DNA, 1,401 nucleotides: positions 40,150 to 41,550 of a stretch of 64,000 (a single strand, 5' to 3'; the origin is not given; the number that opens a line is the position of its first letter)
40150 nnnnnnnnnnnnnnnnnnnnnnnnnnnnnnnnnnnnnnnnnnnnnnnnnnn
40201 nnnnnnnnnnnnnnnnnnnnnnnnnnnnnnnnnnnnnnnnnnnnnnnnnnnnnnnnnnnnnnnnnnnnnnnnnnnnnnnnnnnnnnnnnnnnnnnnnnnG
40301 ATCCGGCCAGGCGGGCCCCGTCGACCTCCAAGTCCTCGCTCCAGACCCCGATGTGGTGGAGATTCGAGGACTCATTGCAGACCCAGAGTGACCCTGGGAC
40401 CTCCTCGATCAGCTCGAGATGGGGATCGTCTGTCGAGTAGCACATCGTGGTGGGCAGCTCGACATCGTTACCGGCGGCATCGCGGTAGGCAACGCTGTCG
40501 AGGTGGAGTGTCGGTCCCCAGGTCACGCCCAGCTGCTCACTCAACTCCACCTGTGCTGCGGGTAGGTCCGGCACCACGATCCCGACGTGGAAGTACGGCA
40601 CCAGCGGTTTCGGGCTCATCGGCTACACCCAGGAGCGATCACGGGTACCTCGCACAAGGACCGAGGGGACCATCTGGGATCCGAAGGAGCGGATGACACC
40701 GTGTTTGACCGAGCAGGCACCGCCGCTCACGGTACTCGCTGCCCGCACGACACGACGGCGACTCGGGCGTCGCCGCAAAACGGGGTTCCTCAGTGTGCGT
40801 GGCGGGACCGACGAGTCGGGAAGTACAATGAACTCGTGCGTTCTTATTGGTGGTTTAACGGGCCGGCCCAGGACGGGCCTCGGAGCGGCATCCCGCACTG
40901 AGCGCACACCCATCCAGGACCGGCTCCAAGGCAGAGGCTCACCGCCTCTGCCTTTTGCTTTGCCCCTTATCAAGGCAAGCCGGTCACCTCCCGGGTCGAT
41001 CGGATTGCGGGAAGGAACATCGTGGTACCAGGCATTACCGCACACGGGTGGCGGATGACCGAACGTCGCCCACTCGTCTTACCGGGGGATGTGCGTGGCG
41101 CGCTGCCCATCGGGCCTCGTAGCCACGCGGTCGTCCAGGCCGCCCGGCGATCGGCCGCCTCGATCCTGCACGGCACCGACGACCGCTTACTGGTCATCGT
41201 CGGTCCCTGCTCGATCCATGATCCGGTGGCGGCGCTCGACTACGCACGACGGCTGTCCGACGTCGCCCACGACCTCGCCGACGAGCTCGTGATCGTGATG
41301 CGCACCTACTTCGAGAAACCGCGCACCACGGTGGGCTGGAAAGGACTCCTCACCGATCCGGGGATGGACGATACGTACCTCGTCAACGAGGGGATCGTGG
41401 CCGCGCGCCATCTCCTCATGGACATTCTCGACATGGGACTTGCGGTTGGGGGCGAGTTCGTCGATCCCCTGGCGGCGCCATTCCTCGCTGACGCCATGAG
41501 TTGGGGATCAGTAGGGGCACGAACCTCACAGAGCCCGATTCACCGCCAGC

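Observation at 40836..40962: Tyr-Trp-Trp-Phe leader peptide plus intrinsic terminator upstream of class I DAHP synthase: candidate ribosome-mediated attenuator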

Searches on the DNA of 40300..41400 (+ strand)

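Call 3: search_rna_families(source=window, start=40300, end=41400, threshold=evalue, max_evalue=10, show_alignments=3)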
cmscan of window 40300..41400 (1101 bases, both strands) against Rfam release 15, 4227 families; matches with E-value up to 10: 4.
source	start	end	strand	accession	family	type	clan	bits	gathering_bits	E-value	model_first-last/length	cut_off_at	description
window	40860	40972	-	RF02158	NPPA-AS1_3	Gene; lncRNA;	-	18.3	55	0.17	1-108/108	no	NPPA antisense RNA 1 conserved region 3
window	41207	41310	-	RF02531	NRF2_IRES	Cis-reg; IRES;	-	16.9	50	7.7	1-128/128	no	Nrf2 internal ribosome entry site (IRES)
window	40920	40986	-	RF02055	STnc380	Gene; sRNA;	-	16.4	60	2.4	1-108/108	no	Enterobacterial sRNA STnc380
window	40739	40822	+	RF03169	c-di-GMP-II-GAG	Cis-reg; riboswitch;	CL00127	15.9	40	6.5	1-86/86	no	c-di-GMP-II-GAG riboswitch aptamer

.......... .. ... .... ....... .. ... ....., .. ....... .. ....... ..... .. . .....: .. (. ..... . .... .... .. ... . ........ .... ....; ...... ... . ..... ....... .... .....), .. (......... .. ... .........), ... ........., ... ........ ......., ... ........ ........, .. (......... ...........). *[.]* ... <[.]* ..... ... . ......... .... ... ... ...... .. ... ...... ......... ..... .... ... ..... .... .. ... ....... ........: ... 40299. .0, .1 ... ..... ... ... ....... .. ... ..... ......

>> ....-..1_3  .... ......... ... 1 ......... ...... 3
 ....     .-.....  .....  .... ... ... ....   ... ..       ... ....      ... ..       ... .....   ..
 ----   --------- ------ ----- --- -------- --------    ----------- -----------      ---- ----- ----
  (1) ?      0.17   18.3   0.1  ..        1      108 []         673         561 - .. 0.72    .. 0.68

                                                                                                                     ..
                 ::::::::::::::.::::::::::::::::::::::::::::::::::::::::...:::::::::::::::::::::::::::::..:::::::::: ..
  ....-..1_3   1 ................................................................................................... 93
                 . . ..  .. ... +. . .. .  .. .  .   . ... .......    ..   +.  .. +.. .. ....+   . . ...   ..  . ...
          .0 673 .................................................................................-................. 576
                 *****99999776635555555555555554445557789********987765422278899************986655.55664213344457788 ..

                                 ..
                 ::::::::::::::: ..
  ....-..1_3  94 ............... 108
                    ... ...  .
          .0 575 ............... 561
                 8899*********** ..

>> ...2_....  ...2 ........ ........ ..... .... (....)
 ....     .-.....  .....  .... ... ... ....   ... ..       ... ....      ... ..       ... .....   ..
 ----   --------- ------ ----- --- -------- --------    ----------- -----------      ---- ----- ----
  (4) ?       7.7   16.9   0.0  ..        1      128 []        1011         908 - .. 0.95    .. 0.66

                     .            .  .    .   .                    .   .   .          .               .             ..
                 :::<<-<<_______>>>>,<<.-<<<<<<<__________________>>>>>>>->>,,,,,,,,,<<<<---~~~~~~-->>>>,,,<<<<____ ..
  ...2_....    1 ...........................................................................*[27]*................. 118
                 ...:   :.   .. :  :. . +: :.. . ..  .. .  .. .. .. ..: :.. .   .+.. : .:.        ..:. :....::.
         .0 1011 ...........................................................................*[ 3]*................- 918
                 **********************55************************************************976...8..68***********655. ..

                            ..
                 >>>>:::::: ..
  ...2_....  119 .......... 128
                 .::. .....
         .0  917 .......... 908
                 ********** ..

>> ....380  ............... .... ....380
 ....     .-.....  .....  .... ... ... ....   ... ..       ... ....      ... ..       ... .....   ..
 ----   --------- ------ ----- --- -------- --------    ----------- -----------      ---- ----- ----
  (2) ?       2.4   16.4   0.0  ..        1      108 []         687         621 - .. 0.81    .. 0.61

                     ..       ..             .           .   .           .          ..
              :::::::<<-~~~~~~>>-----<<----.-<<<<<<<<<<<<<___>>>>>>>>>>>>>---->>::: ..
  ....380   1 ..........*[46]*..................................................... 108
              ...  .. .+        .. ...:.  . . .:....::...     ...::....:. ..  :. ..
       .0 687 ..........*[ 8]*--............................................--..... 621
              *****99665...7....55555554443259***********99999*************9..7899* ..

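Call 64: build_rna_model(alignment_id=A4, structure=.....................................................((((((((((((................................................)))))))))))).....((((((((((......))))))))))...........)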
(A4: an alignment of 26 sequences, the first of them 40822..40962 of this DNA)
Model R1 built from alignment A4 (26 sequences, 167 columns); structure: as given.
model positions 144; base pairs 22; branch points 1; effective number of sequences 3.58; information 0.59 bits per position. Calibrated on 0.2 Mb of random sequence (short: E-values are rough).
structure used (alignment columns):
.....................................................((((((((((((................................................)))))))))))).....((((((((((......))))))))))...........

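Call 65: search_with_rna_model(model_id=R1, sources=[L161, L163, L165, L005, L048, L089, L004, L008, L009, L016, L017, L018, L019, L026, L033, L034, L038, L040, L042, L043, L044, L046, L050, L053, L056, L060, L062, L064, L066, L067, L068, L072, L073, L075, L077, L078, L079, L080, L082, L093, L097, L100, L103, L110, L112, L128, L130, L132, L136, L138, L143, L146, L147, L151, L158, L160, L117, L119, L032, L108, window], max_evalue=1, show_alignments=3)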
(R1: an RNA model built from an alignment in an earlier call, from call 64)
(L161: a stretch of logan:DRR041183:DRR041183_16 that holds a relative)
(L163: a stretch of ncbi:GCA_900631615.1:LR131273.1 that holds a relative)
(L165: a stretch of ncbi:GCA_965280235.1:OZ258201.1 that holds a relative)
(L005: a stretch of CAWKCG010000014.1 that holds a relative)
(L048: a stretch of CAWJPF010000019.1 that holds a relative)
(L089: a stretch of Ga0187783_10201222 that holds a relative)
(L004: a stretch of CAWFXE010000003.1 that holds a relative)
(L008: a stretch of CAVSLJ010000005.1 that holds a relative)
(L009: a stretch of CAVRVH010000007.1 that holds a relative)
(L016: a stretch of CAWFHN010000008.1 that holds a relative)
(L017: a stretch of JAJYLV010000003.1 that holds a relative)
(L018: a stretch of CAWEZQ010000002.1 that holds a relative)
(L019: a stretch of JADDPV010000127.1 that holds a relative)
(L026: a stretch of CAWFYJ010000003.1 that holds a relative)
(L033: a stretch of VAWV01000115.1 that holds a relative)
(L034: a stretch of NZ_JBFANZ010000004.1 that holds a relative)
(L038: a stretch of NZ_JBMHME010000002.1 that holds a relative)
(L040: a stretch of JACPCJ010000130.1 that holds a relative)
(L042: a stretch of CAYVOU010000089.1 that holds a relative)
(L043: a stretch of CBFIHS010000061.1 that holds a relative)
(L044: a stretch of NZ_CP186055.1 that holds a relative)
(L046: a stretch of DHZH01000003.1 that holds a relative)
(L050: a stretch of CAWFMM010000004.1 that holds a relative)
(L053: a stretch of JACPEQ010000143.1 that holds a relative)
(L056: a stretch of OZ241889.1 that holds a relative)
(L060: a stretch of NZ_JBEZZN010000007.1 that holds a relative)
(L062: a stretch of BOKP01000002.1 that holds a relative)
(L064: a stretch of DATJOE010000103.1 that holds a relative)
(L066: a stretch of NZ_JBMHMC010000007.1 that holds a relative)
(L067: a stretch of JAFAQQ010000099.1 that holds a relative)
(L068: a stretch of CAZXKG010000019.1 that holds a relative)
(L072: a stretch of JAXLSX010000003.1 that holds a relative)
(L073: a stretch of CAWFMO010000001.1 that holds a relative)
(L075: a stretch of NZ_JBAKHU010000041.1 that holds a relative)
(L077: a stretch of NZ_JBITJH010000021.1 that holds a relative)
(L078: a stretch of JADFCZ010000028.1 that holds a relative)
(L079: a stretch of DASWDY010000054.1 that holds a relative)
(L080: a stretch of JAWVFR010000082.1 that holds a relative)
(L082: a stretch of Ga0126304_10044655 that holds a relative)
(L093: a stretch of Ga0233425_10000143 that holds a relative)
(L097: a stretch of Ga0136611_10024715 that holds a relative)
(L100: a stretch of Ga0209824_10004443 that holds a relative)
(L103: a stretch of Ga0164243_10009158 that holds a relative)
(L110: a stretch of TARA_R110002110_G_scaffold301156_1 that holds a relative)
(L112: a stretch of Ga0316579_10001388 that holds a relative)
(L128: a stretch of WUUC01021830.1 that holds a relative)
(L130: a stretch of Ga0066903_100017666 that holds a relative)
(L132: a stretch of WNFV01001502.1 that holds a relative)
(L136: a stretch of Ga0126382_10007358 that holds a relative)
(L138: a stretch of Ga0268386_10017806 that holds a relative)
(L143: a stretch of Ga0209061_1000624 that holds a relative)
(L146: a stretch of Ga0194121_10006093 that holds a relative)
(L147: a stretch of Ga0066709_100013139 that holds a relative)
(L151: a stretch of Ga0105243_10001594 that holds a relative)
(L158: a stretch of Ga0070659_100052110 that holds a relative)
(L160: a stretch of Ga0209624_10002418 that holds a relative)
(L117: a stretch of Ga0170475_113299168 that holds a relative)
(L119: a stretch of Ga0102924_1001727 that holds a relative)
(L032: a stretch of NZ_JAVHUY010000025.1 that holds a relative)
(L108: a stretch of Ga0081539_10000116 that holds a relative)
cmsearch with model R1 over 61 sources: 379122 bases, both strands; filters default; matches with E-value up to 1: 23.
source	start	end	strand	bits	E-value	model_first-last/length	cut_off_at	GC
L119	1268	1406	+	119.7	2.5e-28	1-144/144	no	0.6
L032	2833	2973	+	112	2.4e-26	1-144/144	no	0.66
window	40822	40962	+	111.9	2.4e-26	1-144/144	no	0.62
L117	353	486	+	107.6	3.1e-25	1-144/144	no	0.67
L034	2765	2900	+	104.1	2.4e-24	1-144/144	no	0.66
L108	1254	1393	+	99.7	3.1e-23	1-144/144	no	0.65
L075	2761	2894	+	95.2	4.4e-22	1-144/144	no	0.63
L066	2741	2879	+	93.6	1.1e-21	1-144/144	no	0.6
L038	2745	2882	+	91.8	3.3e-21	1-144/144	no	0.62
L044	2745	2882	+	89.3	1.4e-20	1-144/144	no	0.62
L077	2746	2886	+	74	1.1e-16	1-144/144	no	0.67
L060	2761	2901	+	71.7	4.5e-16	1-144/144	no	0.65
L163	1014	1160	+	64.1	3.9e-14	1-144/144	no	0.62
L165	999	1141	+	51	8.1e-11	1-144/144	no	0.65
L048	2820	2928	+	47.1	8.1e-10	1-144/144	no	0.65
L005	2796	2923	+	42.3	1.3e-08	1-144/144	no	0.68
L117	393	450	-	26.3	0.00016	44-109/144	no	0.74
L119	1374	1398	-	18.6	0.015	111-135/144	no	0.56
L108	1297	1360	-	18.4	0.017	44-109/144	no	0.73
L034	2869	2892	-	15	0.12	111-135/144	no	0.75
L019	2559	2703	+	15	0.12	1-144/144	no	0.65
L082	1098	1237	+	12.8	0.45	1-144/144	no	0.62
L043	1917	1976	+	11.6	0.89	1-144/144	no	0.38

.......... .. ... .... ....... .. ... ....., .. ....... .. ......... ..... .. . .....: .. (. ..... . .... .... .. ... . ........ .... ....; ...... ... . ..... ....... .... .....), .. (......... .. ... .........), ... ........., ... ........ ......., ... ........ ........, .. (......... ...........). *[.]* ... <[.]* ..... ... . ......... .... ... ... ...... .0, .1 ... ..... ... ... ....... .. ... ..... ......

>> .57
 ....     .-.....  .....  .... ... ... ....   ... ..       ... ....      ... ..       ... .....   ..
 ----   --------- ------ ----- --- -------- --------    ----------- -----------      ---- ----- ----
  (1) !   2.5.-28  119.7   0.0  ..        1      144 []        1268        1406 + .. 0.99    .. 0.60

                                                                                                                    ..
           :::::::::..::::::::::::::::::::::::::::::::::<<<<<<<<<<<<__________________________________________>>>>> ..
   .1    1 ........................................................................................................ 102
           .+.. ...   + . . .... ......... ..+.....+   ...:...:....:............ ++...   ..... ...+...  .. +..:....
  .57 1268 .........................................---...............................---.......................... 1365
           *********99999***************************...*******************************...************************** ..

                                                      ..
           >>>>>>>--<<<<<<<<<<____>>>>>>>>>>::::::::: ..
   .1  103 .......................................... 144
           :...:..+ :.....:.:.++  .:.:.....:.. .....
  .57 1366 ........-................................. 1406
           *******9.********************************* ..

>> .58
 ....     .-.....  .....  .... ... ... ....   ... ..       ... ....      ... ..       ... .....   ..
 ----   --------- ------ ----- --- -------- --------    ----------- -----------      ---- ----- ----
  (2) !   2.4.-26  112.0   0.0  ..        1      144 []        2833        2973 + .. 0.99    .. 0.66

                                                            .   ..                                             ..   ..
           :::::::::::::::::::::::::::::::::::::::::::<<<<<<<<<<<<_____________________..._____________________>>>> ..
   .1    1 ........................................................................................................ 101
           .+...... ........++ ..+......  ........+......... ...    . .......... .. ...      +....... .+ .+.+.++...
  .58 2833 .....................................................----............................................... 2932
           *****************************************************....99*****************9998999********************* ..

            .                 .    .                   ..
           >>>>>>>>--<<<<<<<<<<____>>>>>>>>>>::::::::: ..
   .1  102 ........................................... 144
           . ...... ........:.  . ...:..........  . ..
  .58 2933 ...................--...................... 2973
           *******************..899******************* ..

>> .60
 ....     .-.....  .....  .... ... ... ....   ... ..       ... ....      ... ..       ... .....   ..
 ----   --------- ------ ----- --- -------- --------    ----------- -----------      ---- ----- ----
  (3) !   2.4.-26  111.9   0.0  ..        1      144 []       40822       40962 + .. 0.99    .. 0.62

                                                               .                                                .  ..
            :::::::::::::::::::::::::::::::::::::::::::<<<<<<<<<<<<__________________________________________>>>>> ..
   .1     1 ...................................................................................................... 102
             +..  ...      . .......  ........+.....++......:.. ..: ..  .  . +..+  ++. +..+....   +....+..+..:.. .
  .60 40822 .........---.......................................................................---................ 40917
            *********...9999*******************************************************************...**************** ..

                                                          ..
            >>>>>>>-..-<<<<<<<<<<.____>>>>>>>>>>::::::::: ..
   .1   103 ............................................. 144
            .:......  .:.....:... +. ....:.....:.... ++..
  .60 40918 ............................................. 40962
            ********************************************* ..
